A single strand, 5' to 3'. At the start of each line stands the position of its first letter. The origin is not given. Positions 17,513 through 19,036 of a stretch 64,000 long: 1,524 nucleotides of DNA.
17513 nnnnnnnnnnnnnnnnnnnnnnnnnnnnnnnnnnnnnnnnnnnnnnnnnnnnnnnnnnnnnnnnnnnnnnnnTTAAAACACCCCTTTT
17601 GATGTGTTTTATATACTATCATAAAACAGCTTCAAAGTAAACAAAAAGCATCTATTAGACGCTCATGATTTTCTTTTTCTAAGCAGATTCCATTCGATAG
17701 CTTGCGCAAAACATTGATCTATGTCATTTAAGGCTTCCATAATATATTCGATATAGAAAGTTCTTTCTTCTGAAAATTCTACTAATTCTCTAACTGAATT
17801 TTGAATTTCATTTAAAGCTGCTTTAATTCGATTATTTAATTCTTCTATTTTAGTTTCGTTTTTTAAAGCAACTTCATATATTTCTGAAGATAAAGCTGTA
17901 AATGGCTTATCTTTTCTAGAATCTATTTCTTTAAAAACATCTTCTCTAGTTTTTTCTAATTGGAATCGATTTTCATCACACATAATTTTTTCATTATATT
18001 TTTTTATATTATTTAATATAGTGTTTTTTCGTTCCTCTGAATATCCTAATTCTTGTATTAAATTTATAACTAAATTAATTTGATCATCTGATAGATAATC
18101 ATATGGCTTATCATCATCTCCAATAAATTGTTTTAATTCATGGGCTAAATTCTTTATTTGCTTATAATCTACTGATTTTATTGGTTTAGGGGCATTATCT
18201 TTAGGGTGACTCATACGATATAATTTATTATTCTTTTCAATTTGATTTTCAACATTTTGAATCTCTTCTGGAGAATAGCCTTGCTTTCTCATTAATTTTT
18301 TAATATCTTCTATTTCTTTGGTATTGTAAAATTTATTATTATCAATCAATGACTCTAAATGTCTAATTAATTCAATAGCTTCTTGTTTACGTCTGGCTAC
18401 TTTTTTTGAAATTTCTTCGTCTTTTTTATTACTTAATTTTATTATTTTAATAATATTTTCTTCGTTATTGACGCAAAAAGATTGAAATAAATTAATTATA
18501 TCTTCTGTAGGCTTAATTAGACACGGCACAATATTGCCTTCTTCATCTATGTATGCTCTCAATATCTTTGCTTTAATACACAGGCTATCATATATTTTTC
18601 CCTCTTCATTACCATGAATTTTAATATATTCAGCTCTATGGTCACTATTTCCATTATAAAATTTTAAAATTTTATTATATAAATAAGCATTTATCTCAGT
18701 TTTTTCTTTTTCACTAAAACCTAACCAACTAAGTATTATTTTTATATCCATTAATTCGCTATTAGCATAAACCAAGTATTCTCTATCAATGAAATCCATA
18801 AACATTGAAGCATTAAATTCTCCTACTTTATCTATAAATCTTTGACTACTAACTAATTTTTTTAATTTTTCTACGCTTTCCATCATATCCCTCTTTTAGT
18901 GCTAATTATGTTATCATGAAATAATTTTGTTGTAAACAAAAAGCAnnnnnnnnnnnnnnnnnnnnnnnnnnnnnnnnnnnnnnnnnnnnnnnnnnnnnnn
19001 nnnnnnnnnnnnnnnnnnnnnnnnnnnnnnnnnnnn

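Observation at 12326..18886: Operon of five tandem, highly divergent paralogs of an uncharacterised ~400-aa helical protein family plus a coupled 88-aa gene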

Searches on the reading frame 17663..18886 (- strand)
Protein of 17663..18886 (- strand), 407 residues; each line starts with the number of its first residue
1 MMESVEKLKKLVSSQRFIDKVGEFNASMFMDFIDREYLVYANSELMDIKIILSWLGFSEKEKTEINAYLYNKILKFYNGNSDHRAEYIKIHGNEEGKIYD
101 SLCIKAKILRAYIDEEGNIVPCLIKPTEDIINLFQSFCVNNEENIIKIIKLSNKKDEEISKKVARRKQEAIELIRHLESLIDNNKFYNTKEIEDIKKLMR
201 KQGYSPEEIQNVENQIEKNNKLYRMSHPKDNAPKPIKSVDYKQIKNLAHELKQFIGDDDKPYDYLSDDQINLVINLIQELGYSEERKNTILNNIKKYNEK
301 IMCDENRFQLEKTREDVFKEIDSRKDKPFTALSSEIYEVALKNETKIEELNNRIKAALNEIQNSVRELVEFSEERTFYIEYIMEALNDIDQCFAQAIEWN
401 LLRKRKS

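Call 3: search_protein_families(library=pfam, proteins=[window:17663-18886:-], max_evalue=1)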
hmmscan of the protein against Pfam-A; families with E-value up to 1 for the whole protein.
window:17663-18886:- (407 aa): 10 families
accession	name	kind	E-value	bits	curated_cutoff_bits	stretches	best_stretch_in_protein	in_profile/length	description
PF17267.7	DUF5333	-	0.0027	18.3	27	1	179-220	27-69/110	Family of unknown function (DUF5333)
PF07996.16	T4SS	-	0.022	15.5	24.7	1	261-358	59-152/197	Type IV secretion system proteins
PF24739.1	DUF7690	-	0.1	13.5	25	0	190-217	38-65/84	Domain of unknown function (DUF7690)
PF18885.6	DUF5648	-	0.12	13.1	25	1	155-230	31-104/134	Domain of unknown function (DUF5648)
PF20923.2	COMMD9_HN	-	0.14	12.9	27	1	156-198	23-65/75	COMMD9, helical N-terminal domain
PF18039.7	UBA_6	-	0.15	12.6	23.5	0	200-216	9-25/42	UBA-like domain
PF22470.1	Histone_HNS_N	-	0.17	12.2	24.5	1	190-211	56-77/79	H-NS histone-like proteins, N-terminal domain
PF10437.14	Lip_prot_lig_C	-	0.51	10.8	24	0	186-219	37-70/85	Bacterial lipoate protein ligase C-terminus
PF09824.15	ArsR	-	0.81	9.8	28.6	0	316-383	76-142/159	ArsR transcriptional regulator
PF01988.24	VIT1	-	0.94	9.7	28.1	0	177-223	70-114/214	VIT family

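Call 10: search_protein_families(library=phrogs, proteins=[window:17663-18886:-], max_evalue=0.1)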
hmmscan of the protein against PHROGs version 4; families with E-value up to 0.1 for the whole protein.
window:17663-18886:- (407 aa): 1 family
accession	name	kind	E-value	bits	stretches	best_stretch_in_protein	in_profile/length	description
phrog_4305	-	unknown function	0.074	13.9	0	168-197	16-45/60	-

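Call 11: search_protein_families(library=padloc, proteins=[window:17663-18886:-], max_evalue=0.1)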
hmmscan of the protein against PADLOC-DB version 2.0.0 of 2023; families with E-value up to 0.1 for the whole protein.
window:17663-18886:- (407 aa): 1 family
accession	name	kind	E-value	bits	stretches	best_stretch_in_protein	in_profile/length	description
PDLC04595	PDC-M35B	-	0.027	12.6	1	284-335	59-108/149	-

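Call 12: search_protein_families(library=ncbifam, proteins=[window:17663-18886:-], max_evalue=0.1)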
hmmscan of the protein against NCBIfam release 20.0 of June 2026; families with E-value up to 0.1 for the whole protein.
window:17663-18886:- (407 aa): 0 families

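Call 28: predict_structure(alignment_id=A2)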
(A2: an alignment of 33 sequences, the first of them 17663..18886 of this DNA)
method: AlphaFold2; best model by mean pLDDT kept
length: 407 residues; sequences in the alignment: 33
mean_pLDDT: 90.5   pTM: 0.51
mean pLDDT of the five models: 90.5, 88.7, 88.1, 87.3, 86.1
residues with pLDDT >= 90: 287; 70-90: 95; 50-70: 18; < 50: 7
segments of 3 or more residues with pLDDT < 50: 230-236
pLDDT, mean of each block of 10 residues (from residue 1): 92 90 88 90 85 95 96 93 93 90 96 96 95 89 93 96 86 76 74 89 88 86 63 53 94 95 97 97 95 97 94 98 97 97 93 98 96 94 98 95 76
secondary structure, 60 per line:
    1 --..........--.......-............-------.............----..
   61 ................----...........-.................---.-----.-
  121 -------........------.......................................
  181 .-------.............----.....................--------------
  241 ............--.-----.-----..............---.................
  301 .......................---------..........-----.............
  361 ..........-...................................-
elements in order: H3-12 H15-21 H23-34 H42-54 H59-76 H81-91 H93-109 H128-135 H142-181 H189-201 H206-226 H241-252 H267-280 H284-323 H333-342 H348-370 H372-406

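Call 49: fold_search(model_id=the predicted structure, library=pdb)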
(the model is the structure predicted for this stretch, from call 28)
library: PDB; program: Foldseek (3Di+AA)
matches with E <= 10: 87; with E <= 0.001: 0
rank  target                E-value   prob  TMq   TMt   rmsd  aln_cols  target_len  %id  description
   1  3edv_A                4.0e-01  0.15  0.12  0.15  35.1       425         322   10  Crystal Structure of Repeats 14-16 of Beta2-Spectrin (released 2009-01-20)
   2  6wh4_A                2.0e+00  0.06  0.14  0.15  26.1       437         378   10  Crystal structure of HTR2A with inverse agonist (released 2020-09-23)
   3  8oyy_A                2.8e+00  0.10  0.13  0.19  28.0       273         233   15  De novo designed soluble GPCR-like fold GLF_32 (released 2023-10-18)
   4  7zjr                  3.0e+00  0.03  0.08  0.11  29.1       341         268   10  X-ray structure of the periplasmic region of PilJ from P. aeruginosa (released 2022-04-27)
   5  1dow_A                3.1e+00  0.11  0.12  0.21  21.3       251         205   10  CRYSTAL STRUCTURE OF A CHIMERA OF BETA-CATENIN AND ALPHA-CATENIN (released 2000-07-12)
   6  8pv6_CR               3.1e+00  0.03  0.12  0.10  27.9       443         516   12  Chaetomium thermophilum pre-60S State 3 - post-5S rotation with Rix1 complex with Foot - composite structure (released 2023-11-15)
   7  8xdj_C                3.4e+00  0.09  0.09  0.21  22.0       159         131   13  Crystal structure of AMPylated HEPN toxin (released 2024-12-18)
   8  2h7v_C                3.4e+00  0.07  0.11  0.15  18.0       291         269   12  Co-crystal structure of YpkA-Rac1 (released 2006-09-19)
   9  8xdj_B                3.4e+00  0.06  0.09  0.17  22.5       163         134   13  Crystal structure of AMPylated HEPN toxin (released 2024-12-18)
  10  3edv_B                3.4e+00  0.05  0.12  0.14  34.4       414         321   10  Crystal Structure of Repeats 14-16 of Beta2-Spectrin (released 2009-01-20)
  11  1t98_A                3.9e+00  0.08  0.12  0.18  24.1       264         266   12  Crystal Structure of MukF(1-287) (released 2005-05-24)
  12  3u3w_A                3.9e+00  0.06  0.12  0.15  21.5       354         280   14  Crystal Structure of Bacillus thuringiensis PlcR in complex with the peptide PapR7 and DNA (released 2013-01-09)
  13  6xns_D                4.1e+00  0.06  0.13  0.16  26.0       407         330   10  C3_crown-05 (released 2020-12-23)
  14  8yuf_A                4.3e+00  0.06  0.09  0.17  22.5       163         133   13  Crystal structure of HEPN (Q64A) toxin (released 2025-04-02)
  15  3zjy_E                4.3e+00  0.04  0.14  0.09  23.4       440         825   12  Crystal Structure of Importin 13 - RanGTP - eIF1A complex (released 2013-04-10)
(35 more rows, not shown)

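Call 50: search_protein_families(library=pfam, alignment_id=A2, max_evalue=5)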
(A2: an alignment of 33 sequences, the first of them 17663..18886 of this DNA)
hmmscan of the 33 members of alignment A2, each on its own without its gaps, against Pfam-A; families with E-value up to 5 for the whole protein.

A. member 1, window:17663-18886:- (407 aa): 12 families
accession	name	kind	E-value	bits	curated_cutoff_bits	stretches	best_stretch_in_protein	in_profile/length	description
PF17267.7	DUF5333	-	0.0027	18.3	27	1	179-220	27-69/110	Family of unknown function (DUF5333)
PF07996.16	T4SS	-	0.022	15.5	24.7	1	261-358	59-152/197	Type IV secretion system proteins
PF24739.1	DUF7690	-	0.1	13.5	25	0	190-217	38-65/84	Domain of unknown function (DUF7690)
PF18885.6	DUF5648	-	0.12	13.1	25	1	155-230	31-104/134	Domain of unknown function (DUF5648)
PF20923.2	COMMD9_HN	-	0.14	12.9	27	1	156-198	23-65/75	COMMD9, helical N-terminal domain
PF18039.7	UBA_6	-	0.15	12.6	23.5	0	200-216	9-25/42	UBA-like domain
PF22470.1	Histone_HNS_N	-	0.17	12.2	24.5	1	190-211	56-77/79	H-NS histone-like proteins, N-terminal domain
PF10437.14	Lip_prot_lig_C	-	0.51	10.8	24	1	186-219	37-70/85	Bacterial lipoate protein ligase C-terminus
PF09824.15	ArsR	-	0.81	9.8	28.6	1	316-383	76-142/159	ArsR transcriptional regulator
PF01988.24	VIT1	-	0.94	9.7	28.1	1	177-223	70-114/214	VIT family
PF03698.18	UPF0180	-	1.2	9.9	25.4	0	191-212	8-29/77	Uncharacterised protein family (UPF0180)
PF02334.22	RTP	-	3.4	8.6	26.7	1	177-246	14-83/113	Replication terminator protein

B. families by the number of members that match (of 33 scanned): 78 families (the first 25 are shown)
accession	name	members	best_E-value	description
PF18039.7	UBA_6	3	0.0014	UBA-like domain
PF17267.7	DUF5333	2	0.0027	Family of unknown function (DUF5333)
PF01084.26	Ribosomal_S18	2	0.064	Ribosomal protein S18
PF02970.22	TBCA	2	0.11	Tubulin binding cofactor A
PF10437.14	Lip_prot_lig_C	2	0.51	Bacterial lipoate protein ligase C-terminus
PF06295.17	ZapG-like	2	0.57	Z-ring associated protein G-like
PF02191.22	OLF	1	0.002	Olfactomedin-like domain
PF01933.23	CofD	1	0.0032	2-phospho-L-lactate transferase CofD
PF25672.1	BBH37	1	0.0059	BBH37 helical domain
PF04628.19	Sedlin_N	1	0.0085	Sedlin, N-terminal conserved region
PF01397.27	Terpene_synth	1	0.0094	Terpene synthase, N-terminal domain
PF01206.22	TusA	1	0.014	Sulfurtransferase TusA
PF18071.7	HMW1C_N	1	0.015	HMW1C N-terminal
PF07261.16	DnaB_2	1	0.015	Replication initiation and membrane attachment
PF02251.23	PA28_N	1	0.017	Proteasome activator PA28, N-terminal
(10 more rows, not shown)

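Call 59: search_dna_similar(query=window:17663-18886:-, collection=phages, mode=protein, max_evalue=0.01)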
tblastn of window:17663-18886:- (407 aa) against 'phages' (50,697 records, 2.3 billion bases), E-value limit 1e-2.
No match.

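Call 61: find_homologous_proteins(query=A2, max_evalue=0.001)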
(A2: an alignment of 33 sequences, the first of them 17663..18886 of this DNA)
Query A2 (33 sequences) (407 aa, profile of the alignment): 4 proteins with E <= 0.001 among 8000 candidates.
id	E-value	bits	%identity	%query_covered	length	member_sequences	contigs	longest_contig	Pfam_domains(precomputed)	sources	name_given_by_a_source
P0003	2.9e-75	272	33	16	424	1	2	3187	-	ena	-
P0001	1.1e-74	270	38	8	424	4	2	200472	-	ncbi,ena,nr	ncbi:MAG: hypothetical protein IJO33_05030 [Bacilli bacterium]|nr:hypothetical protein [Bacilli bact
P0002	7.5e-64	234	100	100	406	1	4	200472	-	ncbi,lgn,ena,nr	ncbi:MAG: hypothetical protein IJO33_05050 [Bacilli bacterium]|nr:hypothetical protein [Bacilli bact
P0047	2.8e-53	199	51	100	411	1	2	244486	-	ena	-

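Call 62: find_encoding_contigs(protein=P0047, flank=10000, max_places=2)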
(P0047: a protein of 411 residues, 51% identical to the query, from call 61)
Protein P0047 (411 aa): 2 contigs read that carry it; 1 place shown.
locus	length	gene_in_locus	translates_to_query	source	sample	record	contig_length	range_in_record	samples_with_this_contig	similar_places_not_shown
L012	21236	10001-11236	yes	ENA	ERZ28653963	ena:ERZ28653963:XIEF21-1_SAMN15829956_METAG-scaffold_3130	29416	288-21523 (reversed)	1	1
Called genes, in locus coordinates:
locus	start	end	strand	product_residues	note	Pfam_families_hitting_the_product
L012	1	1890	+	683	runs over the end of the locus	PF03412:Peptidase_C39, PF00664:ABC_membrane, PF00005:ABC_tran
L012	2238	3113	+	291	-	-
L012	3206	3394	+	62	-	PF01165:Ribosomal_S21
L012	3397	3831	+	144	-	PF09424:YqeY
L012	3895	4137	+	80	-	PF07873:YabP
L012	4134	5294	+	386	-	PF06898:YqfD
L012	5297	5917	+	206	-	PF04892:VanZ-LLP1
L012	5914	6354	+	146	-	PF02130:YbeY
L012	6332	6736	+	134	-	PF01219:DAGK_prokar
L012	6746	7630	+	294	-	PF00009:GTP_EFTU, PF00350:Dynamin_N (faint), PF01926:MMR_HSR1, PF02421:FeoB_N, PF03193:RsgA_GTPase (faint), PF04548:AIG1, PF10662:PduV-EutP (weak), PF07650:KH_2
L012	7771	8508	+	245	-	PF11967:RecO_N, PF02565:RecO_C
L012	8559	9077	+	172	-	PF28494:GlyRS_ins_1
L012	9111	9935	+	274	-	PF00587:tRNA-synt_2b, PF03129:HGTP_anticodon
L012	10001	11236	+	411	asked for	-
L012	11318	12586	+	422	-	-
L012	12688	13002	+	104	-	-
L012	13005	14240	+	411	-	-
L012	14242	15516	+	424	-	-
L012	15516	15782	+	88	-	-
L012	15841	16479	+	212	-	PF01863:YgjP-like, PF10263:SprT-like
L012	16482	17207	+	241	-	PF22435:MRM3-like_sub_bind, PF00588:SpoU_methylase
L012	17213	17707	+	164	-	PF01782:RimM, PF24986:PRC_RimM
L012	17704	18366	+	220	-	PF01746:tRNA_m1G_MT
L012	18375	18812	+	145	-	-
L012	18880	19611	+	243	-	-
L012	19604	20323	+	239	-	-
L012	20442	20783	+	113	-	PF01245:Ribosomal_L19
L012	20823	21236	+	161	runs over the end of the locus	PF10502:Peptidase_S26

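Call 85: find_related_loci(query=A8, collection=genome_contigs, flank=10000)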
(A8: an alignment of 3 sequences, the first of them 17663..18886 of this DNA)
Query A8 (407 aa) in genome_contigs; peptide patterns used: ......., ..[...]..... (x = any residue, [..] = any of these).
483 stretches matched a pattern; 1 encode a relative of the query (tblastn E <= 1e-3); 1 distinct loci.
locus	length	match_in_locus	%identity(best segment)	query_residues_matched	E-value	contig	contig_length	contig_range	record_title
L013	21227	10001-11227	44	2-406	2e-88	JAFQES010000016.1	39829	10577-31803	MAG: Bacilli bacterium isolate RGIG1752 Goat_Cecum-3__c399375, whole genome shotgun sequence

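Call 86: find_related_loci(query=A8, collection=viral_contigs, flank=5000)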
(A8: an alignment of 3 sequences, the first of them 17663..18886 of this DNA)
Query A8 (407 aa) in viral_contigs; peptide patterns used: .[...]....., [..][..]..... (x = any residue, [..] = any of these).
587 stretches matched a pattern, but none encodes a relative of the query by tblastn (E <= 1e-3).
